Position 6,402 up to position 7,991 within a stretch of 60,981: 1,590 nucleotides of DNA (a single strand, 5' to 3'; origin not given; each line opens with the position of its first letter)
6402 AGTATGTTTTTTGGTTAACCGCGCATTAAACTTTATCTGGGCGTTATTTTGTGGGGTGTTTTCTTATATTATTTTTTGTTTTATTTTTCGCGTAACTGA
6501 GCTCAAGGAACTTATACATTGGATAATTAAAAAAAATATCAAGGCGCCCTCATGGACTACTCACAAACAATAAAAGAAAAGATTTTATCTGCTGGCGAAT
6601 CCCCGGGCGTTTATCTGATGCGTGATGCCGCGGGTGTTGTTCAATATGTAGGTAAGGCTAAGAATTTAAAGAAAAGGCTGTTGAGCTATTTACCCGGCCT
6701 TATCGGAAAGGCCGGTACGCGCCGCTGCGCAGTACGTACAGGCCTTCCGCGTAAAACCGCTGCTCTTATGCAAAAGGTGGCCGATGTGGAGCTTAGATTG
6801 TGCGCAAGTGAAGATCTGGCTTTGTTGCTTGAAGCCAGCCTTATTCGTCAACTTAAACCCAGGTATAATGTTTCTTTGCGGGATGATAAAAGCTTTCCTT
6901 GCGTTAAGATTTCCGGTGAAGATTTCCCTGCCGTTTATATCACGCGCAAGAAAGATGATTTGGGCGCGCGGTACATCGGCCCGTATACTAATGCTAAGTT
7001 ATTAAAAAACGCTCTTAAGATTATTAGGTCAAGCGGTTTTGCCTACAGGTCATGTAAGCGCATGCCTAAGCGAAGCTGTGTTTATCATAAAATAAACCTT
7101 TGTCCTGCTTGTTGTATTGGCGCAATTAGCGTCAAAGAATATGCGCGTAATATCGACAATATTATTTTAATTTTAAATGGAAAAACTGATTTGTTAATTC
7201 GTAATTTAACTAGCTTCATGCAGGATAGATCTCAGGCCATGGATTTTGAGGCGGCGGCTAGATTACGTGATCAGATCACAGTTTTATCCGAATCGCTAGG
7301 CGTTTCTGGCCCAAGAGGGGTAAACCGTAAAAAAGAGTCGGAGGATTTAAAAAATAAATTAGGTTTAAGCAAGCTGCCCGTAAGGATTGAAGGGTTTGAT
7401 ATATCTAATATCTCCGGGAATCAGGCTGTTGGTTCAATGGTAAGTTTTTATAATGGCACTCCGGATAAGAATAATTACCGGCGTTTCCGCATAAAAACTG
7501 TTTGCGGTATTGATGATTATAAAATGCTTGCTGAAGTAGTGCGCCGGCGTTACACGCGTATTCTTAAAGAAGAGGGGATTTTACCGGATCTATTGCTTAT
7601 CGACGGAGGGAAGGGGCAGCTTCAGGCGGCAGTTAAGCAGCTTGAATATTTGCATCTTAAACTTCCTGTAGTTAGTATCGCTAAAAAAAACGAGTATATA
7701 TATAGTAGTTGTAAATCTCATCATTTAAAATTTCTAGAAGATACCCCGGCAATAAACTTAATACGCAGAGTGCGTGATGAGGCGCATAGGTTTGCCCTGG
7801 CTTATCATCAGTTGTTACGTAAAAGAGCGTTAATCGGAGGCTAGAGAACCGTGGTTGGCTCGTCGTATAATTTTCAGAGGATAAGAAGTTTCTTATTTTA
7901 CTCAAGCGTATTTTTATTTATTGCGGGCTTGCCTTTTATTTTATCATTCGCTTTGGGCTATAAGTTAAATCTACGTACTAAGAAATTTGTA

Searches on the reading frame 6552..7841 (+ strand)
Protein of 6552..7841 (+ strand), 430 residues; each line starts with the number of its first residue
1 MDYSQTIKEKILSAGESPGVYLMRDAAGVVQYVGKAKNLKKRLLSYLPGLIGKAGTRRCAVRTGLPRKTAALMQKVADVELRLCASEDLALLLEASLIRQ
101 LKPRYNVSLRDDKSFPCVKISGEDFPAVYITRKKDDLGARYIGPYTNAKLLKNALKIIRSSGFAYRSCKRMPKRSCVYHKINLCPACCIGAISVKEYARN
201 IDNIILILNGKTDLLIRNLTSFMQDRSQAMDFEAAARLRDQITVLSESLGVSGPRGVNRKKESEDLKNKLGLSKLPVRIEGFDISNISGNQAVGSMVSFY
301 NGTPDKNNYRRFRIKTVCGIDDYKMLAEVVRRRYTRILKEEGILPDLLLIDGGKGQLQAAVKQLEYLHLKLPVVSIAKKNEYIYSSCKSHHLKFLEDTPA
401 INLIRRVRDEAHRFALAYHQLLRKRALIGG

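Call 56: search_protein_families(library=pfam, proteins=[window:6552-7841:+], max_evalue=0.00001)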
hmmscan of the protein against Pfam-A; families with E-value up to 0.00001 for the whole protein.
window:6552-7841:+ (430 aa): 3 families
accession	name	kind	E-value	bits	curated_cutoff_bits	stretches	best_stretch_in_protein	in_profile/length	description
PF08459.17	UvrC_RNaseH_dom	-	4e-51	173.4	22.3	1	268-415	2-158/159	UvrC RNAse H endonuclease domain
PF01541.30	GIY-YIG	-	3.4e-08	34.1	22.6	1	18-106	2-78/78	GIY-YIG catalytic domain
PF02151.25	UVR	-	1e-06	28.7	21.5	1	215-247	3-35/36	UvrB/uvrC motif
